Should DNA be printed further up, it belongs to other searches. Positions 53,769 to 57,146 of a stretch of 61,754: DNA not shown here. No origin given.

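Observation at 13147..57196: Conserved REP-like GCGGC-box (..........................[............]) at gene boundaries on both strands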

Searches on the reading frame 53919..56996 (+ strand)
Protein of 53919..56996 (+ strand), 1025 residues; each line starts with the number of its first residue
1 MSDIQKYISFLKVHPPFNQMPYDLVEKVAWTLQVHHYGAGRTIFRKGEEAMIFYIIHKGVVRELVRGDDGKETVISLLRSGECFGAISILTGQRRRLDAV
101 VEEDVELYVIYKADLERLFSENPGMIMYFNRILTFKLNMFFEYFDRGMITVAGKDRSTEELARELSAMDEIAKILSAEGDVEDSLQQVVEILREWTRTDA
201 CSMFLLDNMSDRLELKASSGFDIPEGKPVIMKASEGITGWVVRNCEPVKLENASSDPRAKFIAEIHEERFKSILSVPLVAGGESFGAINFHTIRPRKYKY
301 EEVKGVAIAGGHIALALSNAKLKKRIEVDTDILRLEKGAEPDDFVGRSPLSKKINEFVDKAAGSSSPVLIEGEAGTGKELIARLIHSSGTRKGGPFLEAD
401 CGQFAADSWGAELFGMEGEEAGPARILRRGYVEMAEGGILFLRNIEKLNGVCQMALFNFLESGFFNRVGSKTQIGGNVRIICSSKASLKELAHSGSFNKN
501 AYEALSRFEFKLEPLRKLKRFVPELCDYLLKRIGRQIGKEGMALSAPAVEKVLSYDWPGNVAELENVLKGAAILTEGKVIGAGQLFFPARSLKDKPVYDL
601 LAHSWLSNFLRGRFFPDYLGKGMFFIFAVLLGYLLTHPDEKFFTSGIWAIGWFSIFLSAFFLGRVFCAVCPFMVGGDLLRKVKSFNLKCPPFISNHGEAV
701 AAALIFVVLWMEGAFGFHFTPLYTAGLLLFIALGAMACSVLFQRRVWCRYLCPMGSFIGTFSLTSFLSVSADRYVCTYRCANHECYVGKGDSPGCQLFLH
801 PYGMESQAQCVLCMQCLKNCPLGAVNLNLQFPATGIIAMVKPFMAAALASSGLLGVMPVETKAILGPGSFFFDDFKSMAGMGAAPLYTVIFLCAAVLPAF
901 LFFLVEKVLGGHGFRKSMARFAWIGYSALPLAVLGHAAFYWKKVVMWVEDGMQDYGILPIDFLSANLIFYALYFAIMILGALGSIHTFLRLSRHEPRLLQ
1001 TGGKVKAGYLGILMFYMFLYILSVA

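Call 17: search_protein_families(library=pfam, proteins=[window:53919-56996:+])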
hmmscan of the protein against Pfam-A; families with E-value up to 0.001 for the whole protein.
window:53919-56996:+ (1025 aa): 9 families
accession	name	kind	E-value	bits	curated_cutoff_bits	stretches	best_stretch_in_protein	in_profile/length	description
PF00158.32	Sigma54_activat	-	1.8e-35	122.5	20.2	1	345-509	2-166/168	Sigma-54 interaction domain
PF14532.12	Sigma54_activ_2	-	1.1e-22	81.2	25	1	345-515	1-138/138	Sigma-54 interaction domain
PF00027.35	cNMP_binding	-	1.8e-20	73.1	27.5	1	35-122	2-89/89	Cyclic nucleotide-binding domain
PF13185.12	GAF_2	-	9.3e-14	52.2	28.6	1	180-317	3-135/136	GAF domain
PF25601.1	AAA_lid_14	-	3.1e-13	49.8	27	1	522-586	7-71/87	AAA+ ATPase lid domain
PF01590.32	GAF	-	1.2e-12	48.9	22.4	1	180-317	1-133/133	GAF domain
PF13492.12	GAF_3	-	4.4e-12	47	27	1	180-319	1-129/129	GAF domain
PF12801.12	Fer4_5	-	2e-06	28.1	22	2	725-761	2-37/48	4Fe-4S binding domain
PF13191.12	AAA_16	-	0.00013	22.9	32.6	1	344-404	2-63/167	AAA ATPase domain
